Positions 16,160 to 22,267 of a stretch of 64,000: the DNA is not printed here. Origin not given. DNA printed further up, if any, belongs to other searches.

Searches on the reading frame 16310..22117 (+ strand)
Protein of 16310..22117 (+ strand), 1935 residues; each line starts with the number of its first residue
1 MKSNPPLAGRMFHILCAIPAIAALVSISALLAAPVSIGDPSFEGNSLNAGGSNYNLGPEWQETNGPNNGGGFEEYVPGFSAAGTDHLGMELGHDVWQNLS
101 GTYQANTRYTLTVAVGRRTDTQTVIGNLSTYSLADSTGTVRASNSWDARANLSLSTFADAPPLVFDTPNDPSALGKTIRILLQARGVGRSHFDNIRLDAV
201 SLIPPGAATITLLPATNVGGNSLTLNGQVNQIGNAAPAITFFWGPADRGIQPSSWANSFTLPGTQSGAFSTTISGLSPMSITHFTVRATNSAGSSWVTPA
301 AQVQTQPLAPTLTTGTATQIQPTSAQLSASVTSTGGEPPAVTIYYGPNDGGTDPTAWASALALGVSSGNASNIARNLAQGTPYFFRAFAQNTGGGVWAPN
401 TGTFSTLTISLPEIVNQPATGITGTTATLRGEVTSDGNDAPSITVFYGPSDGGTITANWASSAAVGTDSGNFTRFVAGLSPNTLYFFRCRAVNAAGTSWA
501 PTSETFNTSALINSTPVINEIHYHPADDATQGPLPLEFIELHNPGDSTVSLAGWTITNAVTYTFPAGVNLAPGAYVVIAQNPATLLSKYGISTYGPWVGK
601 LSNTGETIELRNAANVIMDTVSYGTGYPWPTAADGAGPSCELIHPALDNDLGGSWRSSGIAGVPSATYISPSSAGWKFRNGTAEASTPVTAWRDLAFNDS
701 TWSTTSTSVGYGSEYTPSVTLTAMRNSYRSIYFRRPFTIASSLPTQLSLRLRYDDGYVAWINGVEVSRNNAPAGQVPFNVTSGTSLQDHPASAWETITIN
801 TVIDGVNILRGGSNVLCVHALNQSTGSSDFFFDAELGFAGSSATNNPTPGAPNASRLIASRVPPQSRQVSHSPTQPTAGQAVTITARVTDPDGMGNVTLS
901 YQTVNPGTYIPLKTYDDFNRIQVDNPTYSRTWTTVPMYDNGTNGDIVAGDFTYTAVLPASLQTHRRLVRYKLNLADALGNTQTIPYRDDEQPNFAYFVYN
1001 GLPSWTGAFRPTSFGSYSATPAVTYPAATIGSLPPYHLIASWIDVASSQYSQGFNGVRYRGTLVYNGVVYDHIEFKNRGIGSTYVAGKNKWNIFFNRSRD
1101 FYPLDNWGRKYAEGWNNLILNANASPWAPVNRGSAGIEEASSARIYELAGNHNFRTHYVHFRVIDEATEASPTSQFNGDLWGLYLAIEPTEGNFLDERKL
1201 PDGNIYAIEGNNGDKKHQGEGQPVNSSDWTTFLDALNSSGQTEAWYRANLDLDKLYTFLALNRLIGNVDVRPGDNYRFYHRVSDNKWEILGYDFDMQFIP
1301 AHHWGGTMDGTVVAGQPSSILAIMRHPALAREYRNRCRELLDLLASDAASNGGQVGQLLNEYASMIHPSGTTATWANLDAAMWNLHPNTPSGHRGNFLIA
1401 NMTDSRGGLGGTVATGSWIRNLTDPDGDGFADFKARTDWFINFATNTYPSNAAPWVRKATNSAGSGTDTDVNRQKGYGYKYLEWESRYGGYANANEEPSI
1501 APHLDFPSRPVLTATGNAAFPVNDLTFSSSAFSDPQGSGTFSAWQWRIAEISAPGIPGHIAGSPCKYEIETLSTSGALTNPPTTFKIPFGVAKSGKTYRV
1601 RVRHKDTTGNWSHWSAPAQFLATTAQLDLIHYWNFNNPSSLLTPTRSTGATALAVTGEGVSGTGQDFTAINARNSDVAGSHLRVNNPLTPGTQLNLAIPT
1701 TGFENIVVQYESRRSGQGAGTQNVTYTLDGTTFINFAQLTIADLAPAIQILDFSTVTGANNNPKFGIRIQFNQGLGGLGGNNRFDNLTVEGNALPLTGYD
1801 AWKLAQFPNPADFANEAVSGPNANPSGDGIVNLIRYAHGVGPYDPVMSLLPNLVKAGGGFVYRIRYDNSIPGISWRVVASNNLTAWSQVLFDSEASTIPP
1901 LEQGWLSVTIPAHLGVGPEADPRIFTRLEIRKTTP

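Call 16: search_protein_families(library=pfam, proteins=[window:16310-22117:+], max_evalue=0.001)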
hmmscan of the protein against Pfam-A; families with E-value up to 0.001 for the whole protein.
window:16310-22117:+ (1935 aa): 6 families
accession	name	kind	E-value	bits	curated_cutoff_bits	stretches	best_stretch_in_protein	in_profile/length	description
PF00932.25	LTD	-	3.6e-21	76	34.3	1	515-624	7-108/109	Lamin Tail Domain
PF08757.17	CotH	-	7.6e-20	72.1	23.8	1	1176-1347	75-271/322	CotH kinase protein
PF22825.2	HpiC1-like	-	2.2e-13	51.1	27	1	34-198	2-174/174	HpiC1 cyclase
PF00041.27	fn3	-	1.5e-09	38.4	25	0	475-503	52-79/84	Fibronectin type III domain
PF25788.1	Ig_Rha78A_N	-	4.6e-05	24.1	27.4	0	1592-1621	71-100/105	Rha78A-like, N-terminal immunoglobulin domain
PF25059.1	FN3_DSCAM-DSCAML_C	-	7.7e-05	23.4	39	0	472-500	45-73/89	DSCAM/DSCAML C-terminal Fn3-like domain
